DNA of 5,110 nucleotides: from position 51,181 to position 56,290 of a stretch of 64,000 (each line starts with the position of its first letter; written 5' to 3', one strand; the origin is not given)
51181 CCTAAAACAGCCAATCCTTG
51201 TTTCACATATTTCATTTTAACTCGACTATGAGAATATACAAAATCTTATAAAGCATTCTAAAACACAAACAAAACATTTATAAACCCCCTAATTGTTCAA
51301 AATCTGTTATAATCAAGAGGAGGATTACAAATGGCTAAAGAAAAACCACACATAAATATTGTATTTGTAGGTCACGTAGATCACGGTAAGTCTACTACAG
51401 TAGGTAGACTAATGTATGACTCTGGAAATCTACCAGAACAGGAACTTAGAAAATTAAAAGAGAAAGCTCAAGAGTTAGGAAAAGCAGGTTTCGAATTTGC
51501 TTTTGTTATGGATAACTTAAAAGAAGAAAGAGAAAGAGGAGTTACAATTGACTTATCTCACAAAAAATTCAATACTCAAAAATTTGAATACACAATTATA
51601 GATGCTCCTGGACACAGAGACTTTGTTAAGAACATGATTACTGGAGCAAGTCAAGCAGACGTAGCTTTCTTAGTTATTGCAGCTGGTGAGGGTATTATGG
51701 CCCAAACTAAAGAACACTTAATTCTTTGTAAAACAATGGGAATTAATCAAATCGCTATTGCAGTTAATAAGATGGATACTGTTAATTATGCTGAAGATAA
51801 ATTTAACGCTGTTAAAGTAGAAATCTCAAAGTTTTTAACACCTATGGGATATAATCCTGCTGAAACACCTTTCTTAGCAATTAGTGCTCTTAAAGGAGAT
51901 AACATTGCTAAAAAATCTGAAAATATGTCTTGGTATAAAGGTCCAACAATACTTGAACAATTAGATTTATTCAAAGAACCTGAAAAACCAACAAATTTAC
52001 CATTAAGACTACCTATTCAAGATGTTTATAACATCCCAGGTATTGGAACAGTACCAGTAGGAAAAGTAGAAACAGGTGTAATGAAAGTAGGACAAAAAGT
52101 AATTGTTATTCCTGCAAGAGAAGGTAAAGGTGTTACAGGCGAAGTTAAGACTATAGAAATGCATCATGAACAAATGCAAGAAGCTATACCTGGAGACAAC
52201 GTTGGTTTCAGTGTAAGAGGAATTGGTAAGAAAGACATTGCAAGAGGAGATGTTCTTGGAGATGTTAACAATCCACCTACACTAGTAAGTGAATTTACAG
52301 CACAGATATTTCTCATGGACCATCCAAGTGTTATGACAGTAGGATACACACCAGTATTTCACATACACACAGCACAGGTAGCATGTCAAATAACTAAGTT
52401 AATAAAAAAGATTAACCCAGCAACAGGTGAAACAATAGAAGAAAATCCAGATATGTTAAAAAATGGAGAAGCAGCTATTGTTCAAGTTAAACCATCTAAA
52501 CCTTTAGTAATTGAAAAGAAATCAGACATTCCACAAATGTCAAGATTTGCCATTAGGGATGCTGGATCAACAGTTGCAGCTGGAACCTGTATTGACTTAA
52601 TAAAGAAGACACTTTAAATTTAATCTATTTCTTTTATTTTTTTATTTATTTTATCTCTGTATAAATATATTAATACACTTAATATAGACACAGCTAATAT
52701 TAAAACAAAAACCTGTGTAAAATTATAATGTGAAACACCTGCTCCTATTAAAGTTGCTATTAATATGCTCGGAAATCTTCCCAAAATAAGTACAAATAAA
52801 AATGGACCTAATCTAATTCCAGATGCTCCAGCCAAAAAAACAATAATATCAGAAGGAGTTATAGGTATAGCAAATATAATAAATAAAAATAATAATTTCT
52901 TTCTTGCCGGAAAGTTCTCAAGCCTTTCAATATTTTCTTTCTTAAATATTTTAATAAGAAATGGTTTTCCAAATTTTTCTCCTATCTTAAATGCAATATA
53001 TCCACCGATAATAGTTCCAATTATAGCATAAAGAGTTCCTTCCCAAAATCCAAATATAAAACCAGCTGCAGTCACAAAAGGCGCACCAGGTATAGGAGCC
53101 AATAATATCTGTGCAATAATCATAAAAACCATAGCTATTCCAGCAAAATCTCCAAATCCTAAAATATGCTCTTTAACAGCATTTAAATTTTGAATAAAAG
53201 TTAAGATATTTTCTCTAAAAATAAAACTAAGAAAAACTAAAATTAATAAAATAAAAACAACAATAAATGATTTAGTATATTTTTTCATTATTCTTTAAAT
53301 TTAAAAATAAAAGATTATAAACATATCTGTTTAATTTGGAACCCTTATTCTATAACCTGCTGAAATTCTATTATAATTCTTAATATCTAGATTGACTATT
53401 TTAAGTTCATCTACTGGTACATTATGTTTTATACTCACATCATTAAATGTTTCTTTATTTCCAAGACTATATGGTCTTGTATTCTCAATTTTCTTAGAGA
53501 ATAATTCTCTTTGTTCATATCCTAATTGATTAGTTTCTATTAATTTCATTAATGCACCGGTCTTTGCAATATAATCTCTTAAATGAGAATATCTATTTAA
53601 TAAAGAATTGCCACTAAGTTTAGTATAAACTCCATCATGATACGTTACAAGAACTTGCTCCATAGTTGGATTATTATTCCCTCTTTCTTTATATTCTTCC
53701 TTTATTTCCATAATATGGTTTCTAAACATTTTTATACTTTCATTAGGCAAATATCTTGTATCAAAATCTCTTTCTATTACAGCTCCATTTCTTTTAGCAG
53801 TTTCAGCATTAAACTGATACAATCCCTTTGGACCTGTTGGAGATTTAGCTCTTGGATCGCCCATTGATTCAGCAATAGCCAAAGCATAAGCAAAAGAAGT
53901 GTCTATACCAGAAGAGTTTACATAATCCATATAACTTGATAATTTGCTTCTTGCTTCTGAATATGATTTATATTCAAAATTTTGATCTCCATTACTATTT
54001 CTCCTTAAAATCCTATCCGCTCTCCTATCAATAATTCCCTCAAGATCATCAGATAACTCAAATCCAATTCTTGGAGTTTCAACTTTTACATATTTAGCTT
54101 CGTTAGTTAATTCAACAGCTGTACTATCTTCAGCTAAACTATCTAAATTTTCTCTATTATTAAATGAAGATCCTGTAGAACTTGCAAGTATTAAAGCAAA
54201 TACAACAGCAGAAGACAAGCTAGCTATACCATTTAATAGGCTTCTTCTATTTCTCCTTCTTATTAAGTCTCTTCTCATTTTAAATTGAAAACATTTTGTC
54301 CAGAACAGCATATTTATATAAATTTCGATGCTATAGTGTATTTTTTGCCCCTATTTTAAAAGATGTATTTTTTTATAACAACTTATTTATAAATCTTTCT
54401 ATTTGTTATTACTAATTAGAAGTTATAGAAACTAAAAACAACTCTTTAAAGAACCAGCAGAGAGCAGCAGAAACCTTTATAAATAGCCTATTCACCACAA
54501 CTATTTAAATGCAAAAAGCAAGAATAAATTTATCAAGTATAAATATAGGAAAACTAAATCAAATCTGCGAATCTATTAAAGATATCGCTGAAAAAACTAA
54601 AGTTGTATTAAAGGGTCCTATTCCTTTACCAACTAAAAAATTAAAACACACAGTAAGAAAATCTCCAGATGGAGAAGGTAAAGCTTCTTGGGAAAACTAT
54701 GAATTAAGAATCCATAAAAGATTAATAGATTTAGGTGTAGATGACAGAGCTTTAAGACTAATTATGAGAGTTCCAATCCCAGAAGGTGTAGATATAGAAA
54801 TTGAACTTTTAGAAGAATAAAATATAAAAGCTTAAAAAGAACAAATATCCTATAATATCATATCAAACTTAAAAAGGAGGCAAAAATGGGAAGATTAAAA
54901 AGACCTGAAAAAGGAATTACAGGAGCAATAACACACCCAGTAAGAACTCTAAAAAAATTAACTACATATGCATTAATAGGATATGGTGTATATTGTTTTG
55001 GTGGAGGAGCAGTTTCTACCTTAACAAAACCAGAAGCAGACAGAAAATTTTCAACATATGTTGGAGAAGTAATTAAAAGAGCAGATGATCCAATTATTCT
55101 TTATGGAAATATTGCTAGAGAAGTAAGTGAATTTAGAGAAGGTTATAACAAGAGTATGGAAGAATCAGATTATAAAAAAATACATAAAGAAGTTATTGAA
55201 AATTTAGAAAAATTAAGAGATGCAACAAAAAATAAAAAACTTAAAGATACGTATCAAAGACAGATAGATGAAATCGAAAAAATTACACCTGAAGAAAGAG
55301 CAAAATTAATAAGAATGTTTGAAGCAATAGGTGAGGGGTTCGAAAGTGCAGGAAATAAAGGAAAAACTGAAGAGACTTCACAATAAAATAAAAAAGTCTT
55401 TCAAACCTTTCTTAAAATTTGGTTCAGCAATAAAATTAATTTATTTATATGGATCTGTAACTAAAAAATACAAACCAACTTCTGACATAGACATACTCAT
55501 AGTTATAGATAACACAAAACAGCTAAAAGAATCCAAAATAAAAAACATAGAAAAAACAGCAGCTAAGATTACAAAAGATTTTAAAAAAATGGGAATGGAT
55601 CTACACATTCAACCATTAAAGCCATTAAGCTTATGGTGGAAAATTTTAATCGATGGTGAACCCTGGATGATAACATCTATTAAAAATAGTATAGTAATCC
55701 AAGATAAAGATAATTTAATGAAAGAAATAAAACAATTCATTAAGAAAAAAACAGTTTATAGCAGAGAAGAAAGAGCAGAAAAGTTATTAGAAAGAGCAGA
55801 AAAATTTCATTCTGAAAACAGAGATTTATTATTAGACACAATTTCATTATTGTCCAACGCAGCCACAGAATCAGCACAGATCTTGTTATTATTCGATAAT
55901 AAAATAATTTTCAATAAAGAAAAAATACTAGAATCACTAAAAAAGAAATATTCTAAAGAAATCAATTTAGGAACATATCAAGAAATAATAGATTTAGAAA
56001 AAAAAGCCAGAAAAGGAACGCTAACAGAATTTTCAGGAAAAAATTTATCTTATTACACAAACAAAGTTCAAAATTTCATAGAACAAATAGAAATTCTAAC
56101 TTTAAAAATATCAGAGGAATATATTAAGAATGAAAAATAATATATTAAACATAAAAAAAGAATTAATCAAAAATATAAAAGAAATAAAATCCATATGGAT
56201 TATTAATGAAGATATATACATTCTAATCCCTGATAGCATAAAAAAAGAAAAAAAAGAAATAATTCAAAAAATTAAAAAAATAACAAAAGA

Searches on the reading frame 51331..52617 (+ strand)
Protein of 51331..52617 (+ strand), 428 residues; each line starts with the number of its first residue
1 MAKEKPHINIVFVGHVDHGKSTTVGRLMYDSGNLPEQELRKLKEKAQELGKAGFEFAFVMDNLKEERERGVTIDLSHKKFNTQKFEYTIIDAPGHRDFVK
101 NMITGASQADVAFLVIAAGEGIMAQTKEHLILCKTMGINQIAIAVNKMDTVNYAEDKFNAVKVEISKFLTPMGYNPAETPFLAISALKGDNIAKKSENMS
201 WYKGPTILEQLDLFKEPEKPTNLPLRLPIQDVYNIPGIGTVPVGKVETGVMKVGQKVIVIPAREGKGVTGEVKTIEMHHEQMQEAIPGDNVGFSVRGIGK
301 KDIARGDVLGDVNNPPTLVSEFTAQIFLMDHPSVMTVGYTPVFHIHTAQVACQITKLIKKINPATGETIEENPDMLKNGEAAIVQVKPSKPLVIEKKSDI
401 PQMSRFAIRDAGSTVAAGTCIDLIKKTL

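Call 32: search_protein_families(library=pfam, proteins=[window:51331-52617:+], max_evalue=0.00001)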
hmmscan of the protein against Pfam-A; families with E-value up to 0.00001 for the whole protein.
window:51331-52617:+ (428 aa): 4 families
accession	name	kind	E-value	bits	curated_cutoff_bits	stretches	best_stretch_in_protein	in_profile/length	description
PF00009.33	GTP_EFTU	-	3.5e-58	196.8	26.5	1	5-206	1-177/188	Elongation factor Tu GTP binding domain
PF22594.2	GTP-eEF1A_C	-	1.3e-35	122.2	27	1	321-420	1-100/101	GTP-eEF1A C-terminal domain-like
PF03143.23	GTP_EFTU_D3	-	9.6e-27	93.8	27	1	317-421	3-103/106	Elongation factor Tu C-terminal domain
PF03144.31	GTP_EFTU_D2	-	1e-19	71.1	30.3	1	239-309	1-72/73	Elongation factor Tu domain 2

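Call 73: list_cluster_members(proteins=[window:51331-52617:+, window:34450-36249:+, window:5921-6814:+, window:8689-10056:-, window:8003-8641:-, P0005, P0124])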
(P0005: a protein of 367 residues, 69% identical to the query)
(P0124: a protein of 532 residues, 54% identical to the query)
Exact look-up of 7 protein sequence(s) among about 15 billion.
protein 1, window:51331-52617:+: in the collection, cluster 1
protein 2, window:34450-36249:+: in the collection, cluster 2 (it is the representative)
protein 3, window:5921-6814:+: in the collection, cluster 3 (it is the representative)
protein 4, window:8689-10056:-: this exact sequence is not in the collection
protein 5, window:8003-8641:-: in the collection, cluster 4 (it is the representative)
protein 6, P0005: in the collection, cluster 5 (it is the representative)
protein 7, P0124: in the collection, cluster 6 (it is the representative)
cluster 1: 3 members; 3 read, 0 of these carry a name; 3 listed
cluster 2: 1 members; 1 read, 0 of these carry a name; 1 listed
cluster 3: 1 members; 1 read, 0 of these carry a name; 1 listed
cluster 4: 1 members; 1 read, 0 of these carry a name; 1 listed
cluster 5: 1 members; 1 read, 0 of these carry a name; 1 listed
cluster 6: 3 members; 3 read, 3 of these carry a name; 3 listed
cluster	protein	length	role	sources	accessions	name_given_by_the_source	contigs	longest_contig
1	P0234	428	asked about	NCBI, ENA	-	-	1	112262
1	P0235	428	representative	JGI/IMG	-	-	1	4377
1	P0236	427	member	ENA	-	-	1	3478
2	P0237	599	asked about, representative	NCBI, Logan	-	-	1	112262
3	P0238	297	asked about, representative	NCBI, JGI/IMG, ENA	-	-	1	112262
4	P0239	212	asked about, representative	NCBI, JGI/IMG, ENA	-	-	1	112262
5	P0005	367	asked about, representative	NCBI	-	-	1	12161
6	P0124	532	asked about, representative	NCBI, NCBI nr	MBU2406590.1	MAG: hypothetical protein KKA26_01250, partial [Nanoarchaeota archaeon] | hypothetical protein [Nanoarchaeota archaeon]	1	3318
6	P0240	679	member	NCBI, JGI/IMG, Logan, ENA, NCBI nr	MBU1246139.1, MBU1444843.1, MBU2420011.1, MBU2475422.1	MAG: aspartate carbamoyltransferase [Nanoarchaeota archaeon] | aspartate carbamoyltransferase [Nanoarchaeota archaeon]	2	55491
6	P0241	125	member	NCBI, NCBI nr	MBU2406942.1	MAG: aspartate carbamoyltransferase, partial [Nanoarchaeota archaeon] | aspartate carbamoyltransferase [Nanoarchaeota archaeon]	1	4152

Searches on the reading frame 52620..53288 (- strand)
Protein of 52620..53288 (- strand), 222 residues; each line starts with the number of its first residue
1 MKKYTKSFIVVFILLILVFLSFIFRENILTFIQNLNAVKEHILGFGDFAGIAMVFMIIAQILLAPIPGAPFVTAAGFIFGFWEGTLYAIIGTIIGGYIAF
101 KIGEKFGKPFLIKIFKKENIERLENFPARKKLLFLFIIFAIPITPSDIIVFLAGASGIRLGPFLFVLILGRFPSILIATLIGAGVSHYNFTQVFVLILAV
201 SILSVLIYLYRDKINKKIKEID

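Call 85: search_protein_families(library=pfam, proteins=[window:52620-53288:-], max_evalue=0.0001)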
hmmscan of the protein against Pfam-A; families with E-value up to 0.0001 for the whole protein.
window:52620-53288:- (222 aa): 1 family
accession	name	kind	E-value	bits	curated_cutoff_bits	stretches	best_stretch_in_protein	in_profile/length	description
PF09335.16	VTT_dom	-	3.6e-25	89.3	33.9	1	66-183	1-122/123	VTT domain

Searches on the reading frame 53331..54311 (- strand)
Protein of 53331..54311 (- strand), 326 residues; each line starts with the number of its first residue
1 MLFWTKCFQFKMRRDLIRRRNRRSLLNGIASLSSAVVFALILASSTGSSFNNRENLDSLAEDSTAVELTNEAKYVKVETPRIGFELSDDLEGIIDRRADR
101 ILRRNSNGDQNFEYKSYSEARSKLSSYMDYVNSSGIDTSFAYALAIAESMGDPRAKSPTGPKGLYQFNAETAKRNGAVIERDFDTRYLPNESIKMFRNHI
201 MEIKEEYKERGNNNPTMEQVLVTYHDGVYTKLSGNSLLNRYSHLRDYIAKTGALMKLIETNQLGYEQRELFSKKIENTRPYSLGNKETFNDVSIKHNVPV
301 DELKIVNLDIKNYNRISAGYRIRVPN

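Call 32: search_protein_families(library=pfam, proteins=[window:53331-54311:-], max_evalue=0.00001)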
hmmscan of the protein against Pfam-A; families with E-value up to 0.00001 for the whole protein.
window:53331-54311:- (326 aa): 1 family
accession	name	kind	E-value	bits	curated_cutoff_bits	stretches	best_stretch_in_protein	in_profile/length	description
PF01464.25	SLT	-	2.6e-13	50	21.3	1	133-228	9-98/117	Transglycosylase SLT domain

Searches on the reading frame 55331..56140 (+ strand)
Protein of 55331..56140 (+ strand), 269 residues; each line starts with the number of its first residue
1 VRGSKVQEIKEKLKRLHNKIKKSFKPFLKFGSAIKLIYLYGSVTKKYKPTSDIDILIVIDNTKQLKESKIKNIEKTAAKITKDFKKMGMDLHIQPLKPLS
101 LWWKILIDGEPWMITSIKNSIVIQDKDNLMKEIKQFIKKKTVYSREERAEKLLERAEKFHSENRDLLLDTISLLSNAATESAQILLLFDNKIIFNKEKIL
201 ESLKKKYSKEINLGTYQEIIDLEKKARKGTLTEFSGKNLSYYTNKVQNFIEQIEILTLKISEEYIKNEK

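Call 85: search_protein_families(library=pfam, proteins=[window:55331-56140:+], max_evalue=0.0001)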
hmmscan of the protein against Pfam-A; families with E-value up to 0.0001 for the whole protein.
window:55331-56140:+ (269 aa): 3 families
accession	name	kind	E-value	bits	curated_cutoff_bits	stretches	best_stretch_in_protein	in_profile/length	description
PF18765.7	Polbeta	-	3.3e-08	34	26.9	1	25-109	4-84/93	Polymerase beta, Nucleotidyltransferase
PF01909.29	NTP_transf_2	-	8.1e-07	29.8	21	1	23-76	3-60/93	Nucleotidyltransferase domain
PF12633.13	Adenyl_cycl_N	-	7.5e-05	23.2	27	0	10-93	68-150/199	Adenylate cyclase NT domain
